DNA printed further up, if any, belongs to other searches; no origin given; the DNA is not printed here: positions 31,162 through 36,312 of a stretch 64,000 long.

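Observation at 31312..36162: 1616-aa surface protein built from ~18 near-identical Asp-box (BNR) blades plus Ig-like and CarboxypepD_reg-like modules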

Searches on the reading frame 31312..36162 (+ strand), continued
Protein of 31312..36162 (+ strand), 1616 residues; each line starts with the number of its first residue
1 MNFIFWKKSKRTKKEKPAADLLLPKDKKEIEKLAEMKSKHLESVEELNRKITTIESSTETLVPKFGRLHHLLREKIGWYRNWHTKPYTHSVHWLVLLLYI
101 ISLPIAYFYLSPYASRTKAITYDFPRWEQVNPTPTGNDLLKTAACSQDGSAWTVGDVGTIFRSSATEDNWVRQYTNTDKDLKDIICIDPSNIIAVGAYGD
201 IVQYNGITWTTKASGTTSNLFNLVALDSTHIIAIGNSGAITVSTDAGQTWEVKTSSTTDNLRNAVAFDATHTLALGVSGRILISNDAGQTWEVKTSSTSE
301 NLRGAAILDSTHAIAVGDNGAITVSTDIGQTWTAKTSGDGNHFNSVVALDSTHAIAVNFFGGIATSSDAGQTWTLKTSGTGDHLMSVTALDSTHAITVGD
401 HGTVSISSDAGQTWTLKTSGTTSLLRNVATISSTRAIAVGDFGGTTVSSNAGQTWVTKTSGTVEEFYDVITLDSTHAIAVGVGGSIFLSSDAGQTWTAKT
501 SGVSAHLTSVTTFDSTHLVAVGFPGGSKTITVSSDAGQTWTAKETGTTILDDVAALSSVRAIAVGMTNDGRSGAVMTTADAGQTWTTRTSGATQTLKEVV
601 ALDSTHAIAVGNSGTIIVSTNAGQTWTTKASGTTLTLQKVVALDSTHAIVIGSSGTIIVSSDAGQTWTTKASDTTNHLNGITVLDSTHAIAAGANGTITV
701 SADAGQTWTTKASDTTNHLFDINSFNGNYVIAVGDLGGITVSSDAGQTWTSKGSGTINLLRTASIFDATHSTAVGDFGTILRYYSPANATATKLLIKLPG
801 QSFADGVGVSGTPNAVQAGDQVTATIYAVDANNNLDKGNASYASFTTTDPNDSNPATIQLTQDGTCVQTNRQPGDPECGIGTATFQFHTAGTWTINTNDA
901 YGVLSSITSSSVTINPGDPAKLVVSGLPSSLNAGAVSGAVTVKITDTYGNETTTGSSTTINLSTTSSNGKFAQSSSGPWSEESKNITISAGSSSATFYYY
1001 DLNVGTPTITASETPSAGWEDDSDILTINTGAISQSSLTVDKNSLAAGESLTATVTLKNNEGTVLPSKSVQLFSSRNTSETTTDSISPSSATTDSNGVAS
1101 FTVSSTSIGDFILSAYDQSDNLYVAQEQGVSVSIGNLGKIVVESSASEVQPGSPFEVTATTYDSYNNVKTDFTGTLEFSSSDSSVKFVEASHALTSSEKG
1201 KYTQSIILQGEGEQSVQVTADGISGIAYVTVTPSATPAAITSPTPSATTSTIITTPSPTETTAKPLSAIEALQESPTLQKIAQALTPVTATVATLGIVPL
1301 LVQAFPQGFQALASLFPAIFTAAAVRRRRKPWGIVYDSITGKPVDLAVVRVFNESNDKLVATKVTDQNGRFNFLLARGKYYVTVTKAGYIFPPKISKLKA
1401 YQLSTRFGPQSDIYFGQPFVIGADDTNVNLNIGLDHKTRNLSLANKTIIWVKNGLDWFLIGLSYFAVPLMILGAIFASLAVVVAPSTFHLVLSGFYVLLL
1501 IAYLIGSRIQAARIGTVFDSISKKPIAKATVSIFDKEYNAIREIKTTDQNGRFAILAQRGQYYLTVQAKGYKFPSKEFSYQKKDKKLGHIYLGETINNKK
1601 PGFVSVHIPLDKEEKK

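Call 28: find_encoding_contigs(protein=P0001, flank=8000, max_places=3)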
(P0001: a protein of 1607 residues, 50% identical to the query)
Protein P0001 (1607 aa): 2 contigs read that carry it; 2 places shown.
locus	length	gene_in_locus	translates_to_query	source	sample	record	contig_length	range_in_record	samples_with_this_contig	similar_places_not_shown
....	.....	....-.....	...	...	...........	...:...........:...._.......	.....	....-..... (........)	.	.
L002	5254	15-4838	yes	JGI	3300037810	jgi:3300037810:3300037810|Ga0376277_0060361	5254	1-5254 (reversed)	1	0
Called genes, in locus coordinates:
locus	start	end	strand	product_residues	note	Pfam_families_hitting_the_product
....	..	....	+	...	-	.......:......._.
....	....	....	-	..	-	-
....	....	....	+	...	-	-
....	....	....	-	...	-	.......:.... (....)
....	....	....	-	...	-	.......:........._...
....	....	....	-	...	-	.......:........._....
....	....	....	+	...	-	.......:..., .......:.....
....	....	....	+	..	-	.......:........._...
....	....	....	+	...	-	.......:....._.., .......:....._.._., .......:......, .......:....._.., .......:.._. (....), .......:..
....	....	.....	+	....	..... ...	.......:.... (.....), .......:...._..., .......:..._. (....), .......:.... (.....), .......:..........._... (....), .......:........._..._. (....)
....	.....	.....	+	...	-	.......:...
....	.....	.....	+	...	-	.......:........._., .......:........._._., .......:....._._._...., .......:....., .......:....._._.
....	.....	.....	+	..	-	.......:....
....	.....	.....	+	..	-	-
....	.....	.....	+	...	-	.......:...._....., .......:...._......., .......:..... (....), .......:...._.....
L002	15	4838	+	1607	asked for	PF17802:SpaA (faint), PF14870:PSII_BNR, PF02369:Big_1 (weak), PF11974:bMG3 (faint), PF13620:CarboxypepD_reg (weak), PF13715:CarbopepD_reg_2 (weak)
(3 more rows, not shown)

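Call 29: find_encoding_contigs(protein=P0002, flank=8000, max_places=3)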
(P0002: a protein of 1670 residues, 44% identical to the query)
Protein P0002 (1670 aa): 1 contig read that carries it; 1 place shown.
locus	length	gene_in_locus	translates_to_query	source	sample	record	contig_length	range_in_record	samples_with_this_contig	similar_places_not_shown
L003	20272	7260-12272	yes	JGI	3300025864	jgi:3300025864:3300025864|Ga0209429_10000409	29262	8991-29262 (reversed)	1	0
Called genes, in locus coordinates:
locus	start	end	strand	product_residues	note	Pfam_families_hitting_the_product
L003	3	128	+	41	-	?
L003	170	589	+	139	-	-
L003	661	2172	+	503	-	PF05362:Lon_C (faint), PF13541:ChlI, PF00493:MCM (faint), PF00158:Sigma54_activat (faint), PF01078:Mg_chelatase, PF07728:AAA_5 (faint), PF13401:AAA_22 (faint), PF13335:Mg_chelatase_C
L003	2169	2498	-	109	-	-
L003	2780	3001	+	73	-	PF03840:SecG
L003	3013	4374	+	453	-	PF00496:SBP_bac_5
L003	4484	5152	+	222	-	-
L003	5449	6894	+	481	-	PF13230:GATase_4 (weak), PF13522:GATase_6, PF13537:GATase_7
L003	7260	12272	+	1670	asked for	PF24316:Tli3 (faint), PF02012:BNR (faint), PF14870:PSII_BNR, PF14870:PSII_BNR, PF15902:Sortilin-Vps10 (weak), PF02369:Big_1 (weak), PF02369:Big_1 (weak), PF13715:CarbopepD_reg_2 (weak), +4 more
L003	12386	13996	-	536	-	PF01676:Metalloenzyme, PF06415:iPGM_N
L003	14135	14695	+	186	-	PF14378:PAP2_3 (faint), PF01569:PAP2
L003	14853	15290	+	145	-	-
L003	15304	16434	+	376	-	PF24685:OB_RRP5_4th (faint), PF21710:Spt6_S1 (faint), PF00575:S1, PF23459:S1_RRP5 (weak)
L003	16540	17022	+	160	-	PF13483:Lactamase_B_3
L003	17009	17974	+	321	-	PF01368:DHH, PF02272:DHHA1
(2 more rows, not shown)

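Call 54: search_solved_structures(query=window:31312-36159:+, max_evalue=0.001)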
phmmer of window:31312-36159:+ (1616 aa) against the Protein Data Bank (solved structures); distinct sequences matched with E-value up to 0.001: 5.
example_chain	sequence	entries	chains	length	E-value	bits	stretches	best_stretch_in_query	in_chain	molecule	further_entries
5ojp_A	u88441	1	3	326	8.2e-10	39.9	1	667-750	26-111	Ycf48-like protein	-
2xbg_A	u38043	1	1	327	1.5e-09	39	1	666-750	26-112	YCF48-LIKE PROTEIN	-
5ojr_A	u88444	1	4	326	2e-09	38.6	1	667-750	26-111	Ycf48-like protein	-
5oj5_A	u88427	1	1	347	2.1e-09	38.6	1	667-750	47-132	Ycf48-like protein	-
5oj3_A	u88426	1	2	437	4.2e-05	24.3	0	206-522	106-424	Photosystem II stability/assembly factor HCF136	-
